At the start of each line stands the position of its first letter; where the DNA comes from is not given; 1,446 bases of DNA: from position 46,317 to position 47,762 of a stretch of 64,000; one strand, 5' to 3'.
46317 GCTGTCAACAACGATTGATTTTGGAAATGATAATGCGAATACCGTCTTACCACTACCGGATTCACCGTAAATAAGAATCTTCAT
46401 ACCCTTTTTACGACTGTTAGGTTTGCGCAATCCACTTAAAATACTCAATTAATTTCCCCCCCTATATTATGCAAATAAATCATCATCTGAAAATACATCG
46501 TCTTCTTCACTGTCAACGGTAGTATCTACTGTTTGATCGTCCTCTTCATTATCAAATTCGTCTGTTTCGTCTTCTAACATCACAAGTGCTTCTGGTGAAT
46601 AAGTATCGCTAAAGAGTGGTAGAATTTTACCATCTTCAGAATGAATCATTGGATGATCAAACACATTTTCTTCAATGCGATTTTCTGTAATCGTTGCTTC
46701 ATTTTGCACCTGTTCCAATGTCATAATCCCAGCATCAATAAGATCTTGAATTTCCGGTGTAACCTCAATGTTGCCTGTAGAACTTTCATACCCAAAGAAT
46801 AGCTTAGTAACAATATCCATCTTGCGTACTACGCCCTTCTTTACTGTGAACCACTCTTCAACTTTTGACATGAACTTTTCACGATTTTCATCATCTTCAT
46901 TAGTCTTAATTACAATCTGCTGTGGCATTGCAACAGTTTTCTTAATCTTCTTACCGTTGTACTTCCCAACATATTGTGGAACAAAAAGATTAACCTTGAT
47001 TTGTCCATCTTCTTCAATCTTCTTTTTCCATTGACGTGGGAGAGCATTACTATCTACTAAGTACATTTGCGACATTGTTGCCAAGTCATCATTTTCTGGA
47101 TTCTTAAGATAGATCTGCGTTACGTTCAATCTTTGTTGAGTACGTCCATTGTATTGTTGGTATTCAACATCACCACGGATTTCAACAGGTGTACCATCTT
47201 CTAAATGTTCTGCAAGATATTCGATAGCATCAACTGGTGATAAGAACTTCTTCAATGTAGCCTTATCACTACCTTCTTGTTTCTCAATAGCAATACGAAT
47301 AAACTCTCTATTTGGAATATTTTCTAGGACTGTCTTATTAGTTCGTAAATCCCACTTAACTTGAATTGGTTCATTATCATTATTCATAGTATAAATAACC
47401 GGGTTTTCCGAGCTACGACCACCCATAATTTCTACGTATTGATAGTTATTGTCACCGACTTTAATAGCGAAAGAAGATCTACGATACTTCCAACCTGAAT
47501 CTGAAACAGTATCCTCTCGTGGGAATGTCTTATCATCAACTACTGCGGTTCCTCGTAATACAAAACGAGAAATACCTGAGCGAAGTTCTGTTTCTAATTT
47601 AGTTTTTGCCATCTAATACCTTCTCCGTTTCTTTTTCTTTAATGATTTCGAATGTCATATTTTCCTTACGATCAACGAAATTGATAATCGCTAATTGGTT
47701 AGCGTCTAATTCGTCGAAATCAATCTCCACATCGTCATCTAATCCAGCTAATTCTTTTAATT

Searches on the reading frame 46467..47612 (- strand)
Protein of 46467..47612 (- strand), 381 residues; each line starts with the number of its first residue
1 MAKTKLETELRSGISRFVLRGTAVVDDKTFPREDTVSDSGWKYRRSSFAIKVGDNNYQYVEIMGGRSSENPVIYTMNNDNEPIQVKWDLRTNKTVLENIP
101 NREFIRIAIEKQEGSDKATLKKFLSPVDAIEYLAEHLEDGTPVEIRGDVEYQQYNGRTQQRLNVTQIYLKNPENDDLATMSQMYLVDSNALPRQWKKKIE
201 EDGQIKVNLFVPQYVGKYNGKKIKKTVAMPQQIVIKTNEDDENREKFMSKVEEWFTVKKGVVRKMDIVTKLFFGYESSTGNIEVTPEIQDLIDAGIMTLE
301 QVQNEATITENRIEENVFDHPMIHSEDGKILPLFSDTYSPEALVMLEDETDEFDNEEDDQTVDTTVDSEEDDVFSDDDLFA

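Call 4: search_protein_families(library=pfam, proteins=[window:46467-47612:-], max_evalue=0.01)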
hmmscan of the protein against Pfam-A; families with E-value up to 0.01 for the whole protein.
window:46467-47612:- (381 aa): 0 families

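Call 5: search_protein_families(library=phrogs, proteins=[window:46467-47612:-], max_evalue=0.001)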
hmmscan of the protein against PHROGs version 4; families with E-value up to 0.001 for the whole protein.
window:46467-47612:- (381 aa): 1 family
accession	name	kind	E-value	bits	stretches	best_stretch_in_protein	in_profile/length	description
phrog_2367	-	unknown function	1e-25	91.8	1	1-373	1-323/326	-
